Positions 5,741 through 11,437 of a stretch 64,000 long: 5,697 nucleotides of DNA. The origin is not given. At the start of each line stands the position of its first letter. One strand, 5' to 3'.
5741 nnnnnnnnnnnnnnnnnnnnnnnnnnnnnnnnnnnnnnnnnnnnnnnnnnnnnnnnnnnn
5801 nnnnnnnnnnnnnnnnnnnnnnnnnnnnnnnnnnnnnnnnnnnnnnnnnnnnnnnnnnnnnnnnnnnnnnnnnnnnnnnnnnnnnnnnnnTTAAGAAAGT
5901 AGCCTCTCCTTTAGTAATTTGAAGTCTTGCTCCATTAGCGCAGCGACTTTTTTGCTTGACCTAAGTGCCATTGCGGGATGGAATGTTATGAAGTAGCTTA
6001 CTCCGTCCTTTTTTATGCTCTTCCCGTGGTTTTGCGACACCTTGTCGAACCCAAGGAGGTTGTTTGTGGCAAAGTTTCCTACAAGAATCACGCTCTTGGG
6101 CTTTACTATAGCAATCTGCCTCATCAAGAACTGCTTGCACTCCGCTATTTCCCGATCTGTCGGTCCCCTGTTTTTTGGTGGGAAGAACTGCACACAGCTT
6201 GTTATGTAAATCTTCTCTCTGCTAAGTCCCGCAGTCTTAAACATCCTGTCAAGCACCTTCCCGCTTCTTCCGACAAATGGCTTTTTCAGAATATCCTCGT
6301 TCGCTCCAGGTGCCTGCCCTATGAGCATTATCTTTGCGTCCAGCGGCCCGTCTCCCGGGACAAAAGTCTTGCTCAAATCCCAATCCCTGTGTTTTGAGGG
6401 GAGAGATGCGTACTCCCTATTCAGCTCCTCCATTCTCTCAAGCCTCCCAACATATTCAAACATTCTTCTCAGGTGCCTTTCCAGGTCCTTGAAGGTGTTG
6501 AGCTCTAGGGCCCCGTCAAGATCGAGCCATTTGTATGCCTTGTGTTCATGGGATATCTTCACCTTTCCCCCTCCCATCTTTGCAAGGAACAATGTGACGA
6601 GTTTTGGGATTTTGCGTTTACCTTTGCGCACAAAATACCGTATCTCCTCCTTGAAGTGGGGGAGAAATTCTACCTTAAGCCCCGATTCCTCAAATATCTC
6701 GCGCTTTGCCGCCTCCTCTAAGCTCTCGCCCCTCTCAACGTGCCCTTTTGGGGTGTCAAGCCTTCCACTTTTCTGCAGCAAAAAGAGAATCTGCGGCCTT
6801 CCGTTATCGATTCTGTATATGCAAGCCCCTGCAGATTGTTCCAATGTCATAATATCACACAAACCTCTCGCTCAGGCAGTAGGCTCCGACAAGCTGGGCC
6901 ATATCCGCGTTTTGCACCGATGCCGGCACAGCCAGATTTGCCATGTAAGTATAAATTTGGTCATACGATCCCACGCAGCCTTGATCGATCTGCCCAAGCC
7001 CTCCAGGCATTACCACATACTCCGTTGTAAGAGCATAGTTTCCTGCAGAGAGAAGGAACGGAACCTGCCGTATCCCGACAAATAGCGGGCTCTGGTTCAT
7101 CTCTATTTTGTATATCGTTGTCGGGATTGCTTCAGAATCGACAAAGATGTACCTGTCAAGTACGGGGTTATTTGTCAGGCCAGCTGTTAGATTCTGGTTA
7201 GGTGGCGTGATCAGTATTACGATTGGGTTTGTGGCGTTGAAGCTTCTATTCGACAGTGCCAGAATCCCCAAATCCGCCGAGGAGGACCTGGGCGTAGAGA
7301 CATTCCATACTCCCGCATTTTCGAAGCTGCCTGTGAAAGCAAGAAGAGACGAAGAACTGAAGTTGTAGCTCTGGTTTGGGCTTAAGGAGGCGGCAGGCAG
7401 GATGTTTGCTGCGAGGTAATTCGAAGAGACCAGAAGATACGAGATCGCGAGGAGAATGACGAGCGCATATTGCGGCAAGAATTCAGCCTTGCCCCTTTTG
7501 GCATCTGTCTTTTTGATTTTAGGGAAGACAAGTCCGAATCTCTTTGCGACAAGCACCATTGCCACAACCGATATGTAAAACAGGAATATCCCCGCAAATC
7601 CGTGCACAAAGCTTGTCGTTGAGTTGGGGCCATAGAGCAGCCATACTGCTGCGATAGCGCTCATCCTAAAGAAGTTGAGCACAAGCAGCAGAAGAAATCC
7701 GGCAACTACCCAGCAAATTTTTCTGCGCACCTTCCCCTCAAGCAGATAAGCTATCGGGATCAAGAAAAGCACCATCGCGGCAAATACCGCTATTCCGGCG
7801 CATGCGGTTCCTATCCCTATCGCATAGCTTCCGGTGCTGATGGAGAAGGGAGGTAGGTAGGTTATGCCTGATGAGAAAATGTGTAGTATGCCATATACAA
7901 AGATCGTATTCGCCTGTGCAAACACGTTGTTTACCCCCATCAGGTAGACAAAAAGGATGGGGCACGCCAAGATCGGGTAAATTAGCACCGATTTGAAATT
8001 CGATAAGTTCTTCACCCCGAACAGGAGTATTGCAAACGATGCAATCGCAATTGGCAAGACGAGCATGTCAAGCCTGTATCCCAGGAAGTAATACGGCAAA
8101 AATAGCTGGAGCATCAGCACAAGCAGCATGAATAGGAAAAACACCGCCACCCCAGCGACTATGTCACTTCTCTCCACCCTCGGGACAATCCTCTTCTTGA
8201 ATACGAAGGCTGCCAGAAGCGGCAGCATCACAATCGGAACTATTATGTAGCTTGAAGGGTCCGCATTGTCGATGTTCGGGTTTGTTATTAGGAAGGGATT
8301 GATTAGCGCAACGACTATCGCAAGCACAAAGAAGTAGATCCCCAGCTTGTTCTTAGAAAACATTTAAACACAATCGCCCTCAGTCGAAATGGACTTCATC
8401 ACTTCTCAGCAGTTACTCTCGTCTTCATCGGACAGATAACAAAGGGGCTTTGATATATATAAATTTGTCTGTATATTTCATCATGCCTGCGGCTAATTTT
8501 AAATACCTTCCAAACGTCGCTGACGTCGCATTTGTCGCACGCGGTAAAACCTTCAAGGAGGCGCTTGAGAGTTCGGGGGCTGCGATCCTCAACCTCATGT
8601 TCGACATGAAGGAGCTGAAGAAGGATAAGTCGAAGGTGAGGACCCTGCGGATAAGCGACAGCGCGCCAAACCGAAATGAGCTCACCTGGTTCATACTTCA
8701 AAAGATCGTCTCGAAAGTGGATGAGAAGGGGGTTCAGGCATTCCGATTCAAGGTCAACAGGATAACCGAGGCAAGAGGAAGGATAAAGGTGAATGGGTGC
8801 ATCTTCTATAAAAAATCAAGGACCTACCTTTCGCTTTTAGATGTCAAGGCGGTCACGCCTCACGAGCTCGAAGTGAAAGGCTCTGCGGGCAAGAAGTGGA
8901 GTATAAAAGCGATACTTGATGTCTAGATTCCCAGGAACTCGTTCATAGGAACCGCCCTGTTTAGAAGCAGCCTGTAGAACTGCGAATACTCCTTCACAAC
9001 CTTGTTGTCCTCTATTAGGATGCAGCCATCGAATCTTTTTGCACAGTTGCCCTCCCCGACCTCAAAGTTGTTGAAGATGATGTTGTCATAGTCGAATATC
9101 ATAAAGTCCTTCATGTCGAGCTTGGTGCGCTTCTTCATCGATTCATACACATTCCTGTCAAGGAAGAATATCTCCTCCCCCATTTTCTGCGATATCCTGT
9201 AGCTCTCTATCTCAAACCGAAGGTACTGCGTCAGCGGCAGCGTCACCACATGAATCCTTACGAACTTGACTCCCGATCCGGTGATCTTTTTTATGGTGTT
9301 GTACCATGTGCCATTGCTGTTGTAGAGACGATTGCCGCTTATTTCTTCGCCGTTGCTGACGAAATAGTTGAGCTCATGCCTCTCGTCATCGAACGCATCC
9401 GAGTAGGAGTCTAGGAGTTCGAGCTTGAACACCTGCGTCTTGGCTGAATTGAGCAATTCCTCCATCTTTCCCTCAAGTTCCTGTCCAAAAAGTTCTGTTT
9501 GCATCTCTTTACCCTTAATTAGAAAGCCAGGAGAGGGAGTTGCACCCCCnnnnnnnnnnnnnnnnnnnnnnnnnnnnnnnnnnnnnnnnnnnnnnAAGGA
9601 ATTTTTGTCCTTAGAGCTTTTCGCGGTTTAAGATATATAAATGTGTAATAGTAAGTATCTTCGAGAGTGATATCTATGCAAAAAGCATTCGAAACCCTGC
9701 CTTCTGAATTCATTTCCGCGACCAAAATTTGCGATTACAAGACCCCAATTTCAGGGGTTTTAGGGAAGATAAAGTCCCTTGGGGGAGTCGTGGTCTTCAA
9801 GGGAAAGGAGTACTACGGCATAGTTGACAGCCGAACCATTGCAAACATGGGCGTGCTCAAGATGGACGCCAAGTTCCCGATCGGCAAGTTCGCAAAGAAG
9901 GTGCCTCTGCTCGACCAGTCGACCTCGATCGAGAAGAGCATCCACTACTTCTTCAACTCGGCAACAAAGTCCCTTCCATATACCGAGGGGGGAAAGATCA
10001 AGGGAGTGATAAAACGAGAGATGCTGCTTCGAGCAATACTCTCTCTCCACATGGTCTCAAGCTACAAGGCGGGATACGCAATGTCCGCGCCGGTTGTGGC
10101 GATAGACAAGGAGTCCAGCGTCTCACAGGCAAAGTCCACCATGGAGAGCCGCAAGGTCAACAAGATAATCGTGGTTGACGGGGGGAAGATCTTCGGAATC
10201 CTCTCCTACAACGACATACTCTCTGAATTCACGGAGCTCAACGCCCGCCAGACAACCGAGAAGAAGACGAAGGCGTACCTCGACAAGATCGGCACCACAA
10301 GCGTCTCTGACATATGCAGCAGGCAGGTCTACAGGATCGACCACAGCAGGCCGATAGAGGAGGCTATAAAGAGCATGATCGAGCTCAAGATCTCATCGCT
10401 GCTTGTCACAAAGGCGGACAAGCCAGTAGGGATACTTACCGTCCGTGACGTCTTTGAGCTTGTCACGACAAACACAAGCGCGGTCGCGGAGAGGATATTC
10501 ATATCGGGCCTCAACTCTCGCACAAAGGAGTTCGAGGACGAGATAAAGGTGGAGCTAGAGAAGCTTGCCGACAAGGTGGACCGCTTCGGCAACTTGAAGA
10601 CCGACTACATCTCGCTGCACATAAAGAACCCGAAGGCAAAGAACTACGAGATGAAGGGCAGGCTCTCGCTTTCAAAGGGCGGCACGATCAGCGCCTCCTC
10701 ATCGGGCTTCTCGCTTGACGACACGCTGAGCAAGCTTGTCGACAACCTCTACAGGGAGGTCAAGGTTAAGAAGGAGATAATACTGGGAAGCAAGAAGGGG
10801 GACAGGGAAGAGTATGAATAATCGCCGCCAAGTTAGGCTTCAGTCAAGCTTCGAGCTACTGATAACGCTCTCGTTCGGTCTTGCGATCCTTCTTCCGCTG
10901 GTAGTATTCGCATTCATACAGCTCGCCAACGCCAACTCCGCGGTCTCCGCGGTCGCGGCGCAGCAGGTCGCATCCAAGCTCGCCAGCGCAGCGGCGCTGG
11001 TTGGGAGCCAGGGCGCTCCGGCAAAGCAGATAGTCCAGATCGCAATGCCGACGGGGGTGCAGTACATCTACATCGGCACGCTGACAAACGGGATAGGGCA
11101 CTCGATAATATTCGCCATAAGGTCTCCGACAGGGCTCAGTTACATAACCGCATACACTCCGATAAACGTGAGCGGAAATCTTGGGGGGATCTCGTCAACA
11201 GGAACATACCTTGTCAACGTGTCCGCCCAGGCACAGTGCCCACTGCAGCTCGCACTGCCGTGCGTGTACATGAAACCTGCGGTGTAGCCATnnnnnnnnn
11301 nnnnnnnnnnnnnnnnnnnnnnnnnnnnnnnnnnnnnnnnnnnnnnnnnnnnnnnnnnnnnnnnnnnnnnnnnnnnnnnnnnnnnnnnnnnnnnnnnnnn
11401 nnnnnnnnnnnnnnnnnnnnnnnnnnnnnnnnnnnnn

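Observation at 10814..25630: Type IV filament locus whose 'pilins' are giant multi-LamG lectin-domain proteins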

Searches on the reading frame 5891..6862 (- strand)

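Call 64: search_protein_families(library=pfam, proteins=[window:5891-6862:-], max_evalue=0.001)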
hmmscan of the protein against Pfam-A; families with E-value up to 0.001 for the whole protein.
window:5891-6862:- (323 aa): 3 families
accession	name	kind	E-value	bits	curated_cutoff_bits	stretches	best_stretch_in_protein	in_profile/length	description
PF03167.25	UDG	-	1.9e-32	112.7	24.3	1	169-306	1-129/141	Uracil DNA glycosylase superfamily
PF00293.34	NUDIX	-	2.8e-16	60.2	21.1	1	12-123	5-123/134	NUDIX domain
PF22327.2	Nudt16-like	-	0.00046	20.6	27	1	16-95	16-93/161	U8 snoRNA-decapping enzyme-like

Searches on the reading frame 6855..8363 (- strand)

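Call 64: search_protein_families(library=pfam, proteins=[window:6855-8363:-], max_evalue=0.001)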
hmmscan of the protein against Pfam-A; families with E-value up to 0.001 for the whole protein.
window:6855-8363:- (502 aa): 1 family
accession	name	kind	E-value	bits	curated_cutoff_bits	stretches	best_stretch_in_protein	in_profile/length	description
PF09721.15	Exosortase_EpsH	-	5.1e-14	52.7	25.7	1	45-275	29-253/254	Transmembrane exosortase (Exosortase_EpsH)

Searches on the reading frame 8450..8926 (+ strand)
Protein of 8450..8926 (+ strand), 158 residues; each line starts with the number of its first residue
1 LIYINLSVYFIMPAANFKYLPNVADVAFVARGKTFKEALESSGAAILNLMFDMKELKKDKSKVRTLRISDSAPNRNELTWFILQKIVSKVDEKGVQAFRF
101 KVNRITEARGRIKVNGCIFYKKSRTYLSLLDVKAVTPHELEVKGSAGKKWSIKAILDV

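Call 64: search_protein_families(library=pfam, proteins=[window:8450-8926:+], max_evalue=0.001)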
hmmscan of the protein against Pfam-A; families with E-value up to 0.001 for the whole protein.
window:8450-8926:+ (158 aa): 1 family
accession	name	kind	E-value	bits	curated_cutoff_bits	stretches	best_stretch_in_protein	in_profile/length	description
PF01951.21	Archease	-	2.2e-18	67.3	25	1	17-158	1-136/136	Archease protein family (MTH1598/TM1083)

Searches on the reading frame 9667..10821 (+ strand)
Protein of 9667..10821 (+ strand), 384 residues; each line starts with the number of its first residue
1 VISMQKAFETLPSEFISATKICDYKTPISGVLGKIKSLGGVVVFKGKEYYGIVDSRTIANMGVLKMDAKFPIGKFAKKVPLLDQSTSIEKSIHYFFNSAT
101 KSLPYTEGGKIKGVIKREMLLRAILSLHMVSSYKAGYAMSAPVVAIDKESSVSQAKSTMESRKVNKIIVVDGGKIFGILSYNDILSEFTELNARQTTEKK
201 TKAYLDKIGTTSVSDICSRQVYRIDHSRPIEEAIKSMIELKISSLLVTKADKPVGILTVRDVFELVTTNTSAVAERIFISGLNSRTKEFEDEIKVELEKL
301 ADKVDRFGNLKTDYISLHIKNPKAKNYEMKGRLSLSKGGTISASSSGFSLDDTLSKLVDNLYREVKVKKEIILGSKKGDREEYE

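Call 64: search_protein_families(library=pfam, proteins=[window:9667-10821:+], max_evalue=0.001)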
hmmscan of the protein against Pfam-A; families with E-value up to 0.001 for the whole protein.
window:9667-10821:+ (384 aa): 1 family
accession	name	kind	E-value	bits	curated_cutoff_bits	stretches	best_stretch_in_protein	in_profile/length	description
PF00571.33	CBS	-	3.1e-26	91.9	24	2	213-265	1-54/57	CBS domain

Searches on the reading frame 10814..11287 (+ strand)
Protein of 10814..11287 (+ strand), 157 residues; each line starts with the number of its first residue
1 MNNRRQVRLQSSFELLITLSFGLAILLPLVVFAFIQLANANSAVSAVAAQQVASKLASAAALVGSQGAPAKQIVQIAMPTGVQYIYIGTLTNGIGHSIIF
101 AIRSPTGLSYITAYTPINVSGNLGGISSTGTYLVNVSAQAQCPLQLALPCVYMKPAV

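Call 4: search_protein_families(library=pfam, proteins=[window:10814-11287:+], max_evalue=0.01)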
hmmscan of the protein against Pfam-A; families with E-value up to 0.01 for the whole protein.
window:10814-11287:+ (157 aa): 0 families

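Call 37: search_protein_families(library=pfam, proteins=[window:10814-11287:+], max_evalue=5)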
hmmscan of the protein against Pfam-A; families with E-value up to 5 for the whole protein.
window:10814-11287:+ (157 aa): 1 family
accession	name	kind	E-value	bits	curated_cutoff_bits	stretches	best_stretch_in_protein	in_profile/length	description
PF23532.1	Microp_apicomplexa_18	-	4.5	7.9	27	1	6-54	15-64/98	Apicomplexa microprotein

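Call 38: search_protein_families(library=ncbifam, proteins=[window:10814-11287:+], max_evalue=0.1)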
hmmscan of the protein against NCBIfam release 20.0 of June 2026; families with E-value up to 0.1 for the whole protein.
window:10814-11287:+ (157 aa): 0 families
